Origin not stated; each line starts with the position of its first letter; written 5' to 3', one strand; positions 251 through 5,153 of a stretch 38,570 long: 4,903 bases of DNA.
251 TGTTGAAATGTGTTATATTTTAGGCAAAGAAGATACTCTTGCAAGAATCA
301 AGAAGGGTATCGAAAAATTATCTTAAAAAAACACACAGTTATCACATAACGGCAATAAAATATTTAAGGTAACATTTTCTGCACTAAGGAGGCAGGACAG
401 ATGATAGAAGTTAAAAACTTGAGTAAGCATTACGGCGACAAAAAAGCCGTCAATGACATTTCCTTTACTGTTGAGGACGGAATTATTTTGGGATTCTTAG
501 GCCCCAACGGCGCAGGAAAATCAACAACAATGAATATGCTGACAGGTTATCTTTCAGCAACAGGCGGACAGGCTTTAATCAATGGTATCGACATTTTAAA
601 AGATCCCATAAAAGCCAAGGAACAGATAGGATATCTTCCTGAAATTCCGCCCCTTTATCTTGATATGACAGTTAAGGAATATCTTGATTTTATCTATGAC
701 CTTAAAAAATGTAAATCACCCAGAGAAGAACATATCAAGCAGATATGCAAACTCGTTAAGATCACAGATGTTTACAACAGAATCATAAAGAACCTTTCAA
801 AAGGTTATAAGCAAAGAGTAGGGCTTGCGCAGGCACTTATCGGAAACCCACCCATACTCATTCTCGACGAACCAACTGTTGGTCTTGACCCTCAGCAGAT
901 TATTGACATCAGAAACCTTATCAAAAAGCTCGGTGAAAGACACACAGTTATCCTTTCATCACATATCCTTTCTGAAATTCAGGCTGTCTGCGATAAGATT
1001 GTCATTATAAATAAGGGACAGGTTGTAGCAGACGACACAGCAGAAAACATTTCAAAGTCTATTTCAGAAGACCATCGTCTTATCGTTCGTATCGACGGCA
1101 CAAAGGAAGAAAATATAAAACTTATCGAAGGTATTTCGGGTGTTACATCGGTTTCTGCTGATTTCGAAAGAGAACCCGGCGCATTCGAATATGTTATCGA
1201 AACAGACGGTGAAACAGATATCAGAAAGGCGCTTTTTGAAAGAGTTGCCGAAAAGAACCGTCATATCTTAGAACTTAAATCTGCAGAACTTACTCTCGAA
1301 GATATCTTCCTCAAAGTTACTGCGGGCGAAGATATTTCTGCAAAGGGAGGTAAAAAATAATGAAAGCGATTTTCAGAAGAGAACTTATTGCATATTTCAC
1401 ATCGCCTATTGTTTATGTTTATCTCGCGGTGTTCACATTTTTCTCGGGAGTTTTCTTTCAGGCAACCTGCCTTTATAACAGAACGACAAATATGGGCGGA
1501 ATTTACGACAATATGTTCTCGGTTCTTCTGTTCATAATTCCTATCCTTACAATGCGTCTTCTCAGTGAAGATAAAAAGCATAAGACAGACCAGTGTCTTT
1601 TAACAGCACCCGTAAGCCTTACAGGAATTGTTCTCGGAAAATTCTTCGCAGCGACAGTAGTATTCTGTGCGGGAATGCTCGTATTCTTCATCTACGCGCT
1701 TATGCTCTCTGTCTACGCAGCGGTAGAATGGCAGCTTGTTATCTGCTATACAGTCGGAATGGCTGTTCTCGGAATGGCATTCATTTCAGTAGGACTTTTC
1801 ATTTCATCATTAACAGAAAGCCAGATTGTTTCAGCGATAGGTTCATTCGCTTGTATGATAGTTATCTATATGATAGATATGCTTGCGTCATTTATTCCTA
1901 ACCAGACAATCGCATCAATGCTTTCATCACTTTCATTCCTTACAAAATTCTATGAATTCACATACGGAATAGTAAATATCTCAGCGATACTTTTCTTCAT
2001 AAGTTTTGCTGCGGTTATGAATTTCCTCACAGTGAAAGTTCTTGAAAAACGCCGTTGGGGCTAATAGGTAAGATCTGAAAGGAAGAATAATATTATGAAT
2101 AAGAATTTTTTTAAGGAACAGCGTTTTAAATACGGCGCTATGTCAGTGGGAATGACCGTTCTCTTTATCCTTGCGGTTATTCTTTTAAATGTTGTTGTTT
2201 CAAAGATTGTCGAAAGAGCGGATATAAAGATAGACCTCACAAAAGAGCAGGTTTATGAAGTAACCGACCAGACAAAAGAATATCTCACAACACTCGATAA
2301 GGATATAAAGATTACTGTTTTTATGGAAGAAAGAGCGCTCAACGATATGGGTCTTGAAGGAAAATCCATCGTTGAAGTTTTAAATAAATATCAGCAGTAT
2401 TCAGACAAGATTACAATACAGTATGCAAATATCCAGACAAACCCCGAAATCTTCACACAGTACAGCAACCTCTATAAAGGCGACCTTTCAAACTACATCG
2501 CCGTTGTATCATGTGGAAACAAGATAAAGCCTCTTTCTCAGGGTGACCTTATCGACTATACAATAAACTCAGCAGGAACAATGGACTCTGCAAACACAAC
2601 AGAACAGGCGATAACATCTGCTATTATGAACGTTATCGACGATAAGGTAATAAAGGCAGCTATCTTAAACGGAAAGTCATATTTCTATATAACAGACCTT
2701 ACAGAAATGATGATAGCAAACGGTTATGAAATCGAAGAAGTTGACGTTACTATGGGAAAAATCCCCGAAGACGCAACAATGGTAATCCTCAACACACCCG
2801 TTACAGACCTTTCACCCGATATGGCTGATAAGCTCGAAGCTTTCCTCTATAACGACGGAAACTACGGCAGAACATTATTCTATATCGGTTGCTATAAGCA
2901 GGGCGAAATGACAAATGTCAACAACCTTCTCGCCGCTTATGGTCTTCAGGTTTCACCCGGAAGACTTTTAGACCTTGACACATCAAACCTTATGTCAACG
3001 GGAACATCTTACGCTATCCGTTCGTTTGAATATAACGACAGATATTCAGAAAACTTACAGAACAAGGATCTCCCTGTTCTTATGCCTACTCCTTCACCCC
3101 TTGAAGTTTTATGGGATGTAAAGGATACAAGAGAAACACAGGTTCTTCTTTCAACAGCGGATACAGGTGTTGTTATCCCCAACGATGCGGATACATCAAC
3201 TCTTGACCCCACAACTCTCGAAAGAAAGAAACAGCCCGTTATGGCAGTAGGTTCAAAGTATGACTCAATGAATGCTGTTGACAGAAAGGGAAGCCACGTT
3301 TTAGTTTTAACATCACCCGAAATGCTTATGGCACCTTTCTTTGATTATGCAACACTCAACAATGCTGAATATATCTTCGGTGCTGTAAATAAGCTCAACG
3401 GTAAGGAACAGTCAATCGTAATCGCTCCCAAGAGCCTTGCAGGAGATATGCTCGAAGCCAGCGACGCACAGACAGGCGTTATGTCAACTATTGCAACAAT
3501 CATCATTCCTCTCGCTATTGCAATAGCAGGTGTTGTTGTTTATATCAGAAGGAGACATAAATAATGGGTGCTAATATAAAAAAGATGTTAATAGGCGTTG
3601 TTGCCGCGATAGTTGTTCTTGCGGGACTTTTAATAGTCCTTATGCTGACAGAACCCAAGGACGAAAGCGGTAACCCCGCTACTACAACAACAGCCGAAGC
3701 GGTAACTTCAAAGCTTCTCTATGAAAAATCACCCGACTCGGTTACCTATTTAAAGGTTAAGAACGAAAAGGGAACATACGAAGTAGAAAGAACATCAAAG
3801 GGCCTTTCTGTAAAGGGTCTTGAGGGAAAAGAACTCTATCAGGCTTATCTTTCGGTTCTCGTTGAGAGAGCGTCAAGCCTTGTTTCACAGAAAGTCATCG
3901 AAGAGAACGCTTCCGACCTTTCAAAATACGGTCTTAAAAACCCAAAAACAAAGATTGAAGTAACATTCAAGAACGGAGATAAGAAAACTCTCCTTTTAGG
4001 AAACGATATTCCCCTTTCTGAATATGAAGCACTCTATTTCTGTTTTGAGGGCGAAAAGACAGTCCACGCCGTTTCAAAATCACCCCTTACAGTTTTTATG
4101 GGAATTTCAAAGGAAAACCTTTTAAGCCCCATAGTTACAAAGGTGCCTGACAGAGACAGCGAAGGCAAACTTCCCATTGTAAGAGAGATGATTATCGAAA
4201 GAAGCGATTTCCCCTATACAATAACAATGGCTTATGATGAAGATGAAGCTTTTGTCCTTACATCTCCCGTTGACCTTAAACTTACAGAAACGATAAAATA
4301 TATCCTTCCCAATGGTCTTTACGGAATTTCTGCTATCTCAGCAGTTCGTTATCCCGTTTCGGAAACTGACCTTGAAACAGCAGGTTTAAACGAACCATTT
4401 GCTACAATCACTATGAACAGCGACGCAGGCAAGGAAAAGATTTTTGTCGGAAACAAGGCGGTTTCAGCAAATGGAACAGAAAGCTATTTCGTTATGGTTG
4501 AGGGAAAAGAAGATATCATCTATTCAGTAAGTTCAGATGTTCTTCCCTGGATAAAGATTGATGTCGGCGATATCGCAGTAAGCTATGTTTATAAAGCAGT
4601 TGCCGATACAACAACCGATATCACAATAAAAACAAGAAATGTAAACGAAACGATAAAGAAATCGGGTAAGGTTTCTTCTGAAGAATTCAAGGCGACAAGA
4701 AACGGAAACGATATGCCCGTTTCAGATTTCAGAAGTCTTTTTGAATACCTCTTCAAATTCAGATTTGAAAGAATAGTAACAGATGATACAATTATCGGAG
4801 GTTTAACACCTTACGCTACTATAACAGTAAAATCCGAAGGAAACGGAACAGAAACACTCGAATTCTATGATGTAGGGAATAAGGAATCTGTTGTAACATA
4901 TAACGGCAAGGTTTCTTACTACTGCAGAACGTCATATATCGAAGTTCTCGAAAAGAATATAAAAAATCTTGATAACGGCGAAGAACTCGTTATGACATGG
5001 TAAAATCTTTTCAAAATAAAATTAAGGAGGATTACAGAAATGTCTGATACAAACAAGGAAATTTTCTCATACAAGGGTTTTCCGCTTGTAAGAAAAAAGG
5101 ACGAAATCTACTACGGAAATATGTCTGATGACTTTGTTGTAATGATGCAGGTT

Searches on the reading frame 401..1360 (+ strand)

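Call 5: search_protein_families(library=pfam, proteins=[window:401-1360:+], max_evalue=0.01)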
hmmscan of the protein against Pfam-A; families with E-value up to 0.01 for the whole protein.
window:401-1360:+ (319 aa): 6 families
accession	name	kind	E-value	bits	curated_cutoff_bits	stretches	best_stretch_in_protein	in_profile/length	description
PF00005.33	ABC_tran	-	9.1e-31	107.7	25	1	17-159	1-136/137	ABC transporter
PF13304.12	AAA_21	-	4.2e-11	43.9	27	1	125-189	231-299/304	AAA domain, putative AbiEii toxin, Type IV TA system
PF13732.12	DrrA1-3_C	-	0.00031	21.8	27.4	1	229-307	17-81/81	ATP-binding protein DrrA1-3-like, C-terminal domain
PF02463.25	SMC_N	-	0.00049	20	40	0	131-203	136-211/220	RecF/RecN/SMC N terminal domain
PF13476.12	AAA_23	-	0.0023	19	27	1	3-164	3-87/201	AAA domain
PF12846.13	AAA_10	-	0.0061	16.1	27.5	0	32-67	26-59/362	AAA-like domain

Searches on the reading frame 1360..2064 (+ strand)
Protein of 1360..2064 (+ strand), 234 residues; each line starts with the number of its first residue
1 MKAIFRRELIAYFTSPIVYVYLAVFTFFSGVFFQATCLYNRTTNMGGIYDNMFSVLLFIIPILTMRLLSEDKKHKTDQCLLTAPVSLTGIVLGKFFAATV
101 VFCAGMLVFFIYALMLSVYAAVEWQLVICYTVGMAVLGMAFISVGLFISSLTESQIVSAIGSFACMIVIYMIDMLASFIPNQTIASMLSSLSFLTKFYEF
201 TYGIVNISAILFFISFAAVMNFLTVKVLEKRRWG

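Call 5: search_protein_families(library=pfam, proteins=[window:1360-2064:+], max_evalue=0.01)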
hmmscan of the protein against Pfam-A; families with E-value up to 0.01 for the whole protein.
window:1360-2064:+ (234 aa): 4 families
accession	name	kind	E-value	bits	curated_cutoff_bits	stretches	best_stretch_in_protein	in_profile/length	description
PF12679.13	ABC2_membrane_2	-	1.3e-08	34.9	27.2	1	52-212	74-247/283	ABC-2 family transporter protein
PF12698.13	ABC2_membrane_3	-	3.2e-06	26.9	31.6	1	38-220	153-341/347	ABC-2 family transporter protein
PF12730.13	ABC2_membrane_4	-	7.8e-06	26.4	27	1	14-163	20-173/179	ABC-2 family transporter protein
PF13346.12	ABC2_membrane_5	-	2.7e-05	24.2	25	1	50-227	36-203/205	ABC-2 family transporter protein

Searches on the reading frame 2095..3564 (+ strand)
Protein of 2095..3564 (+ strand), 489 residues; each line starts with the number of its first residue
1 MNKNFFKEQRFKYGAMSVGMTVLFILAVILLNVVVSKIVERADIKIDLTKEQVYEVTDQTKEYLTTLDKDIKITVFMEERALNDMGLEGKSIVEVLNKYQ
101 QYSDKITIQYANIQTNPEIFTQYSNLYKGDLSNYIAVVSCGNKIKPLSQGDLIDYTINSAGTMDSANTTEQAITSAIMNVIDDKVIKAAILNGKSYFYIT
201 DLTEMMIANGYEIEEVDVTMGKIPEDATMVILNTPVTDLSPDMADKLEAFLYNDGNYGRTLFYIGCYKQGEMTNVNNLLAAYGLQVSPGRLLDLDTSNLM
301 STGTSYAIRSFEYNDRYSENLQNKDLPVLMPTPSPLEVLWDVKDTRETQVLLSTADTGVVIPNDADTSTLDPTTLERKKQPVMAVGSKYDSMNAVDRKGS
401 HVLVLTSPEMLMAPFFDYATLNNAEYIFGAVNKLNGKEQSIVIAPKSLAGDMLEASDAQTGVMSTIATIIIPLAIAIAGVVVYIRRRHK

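Call 5: search_protein_families(library=pfam, proteins=[window:2095-3564:+], max_evalue=0.01)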
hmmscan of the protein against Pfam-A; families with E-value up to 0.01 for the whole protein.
window:2095-3564:+ (489 aa): 2 families
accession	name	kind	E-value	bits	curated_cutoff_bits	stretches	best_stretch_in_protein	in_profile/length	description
PF09822.16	ABC_transp_aux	-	7.9e-15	55.3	34.7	1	198-426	17-284/288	ABC-type uncharacterized transport system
PF23357.1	DUF7088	-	6.3e-12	46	27.8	1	50-127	1-78/105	Domain of unknown function (DUF7088)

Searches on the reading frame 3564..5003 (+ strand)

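Call 5: search_protein_families(library=pfam, proteins=[window:3564-5003:+], max_evalue=0.01)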
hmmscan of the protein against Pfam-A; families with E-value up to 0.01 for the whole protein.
window:3564-5003:+ (479 aa): 1 family
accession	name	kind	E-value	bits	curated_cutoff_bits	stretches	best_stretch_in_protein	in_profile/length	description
PF14238.11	DUF4340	-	3.2e-23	83.3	25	2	93-175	13-92/183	Domain of unknown function (DUF4340)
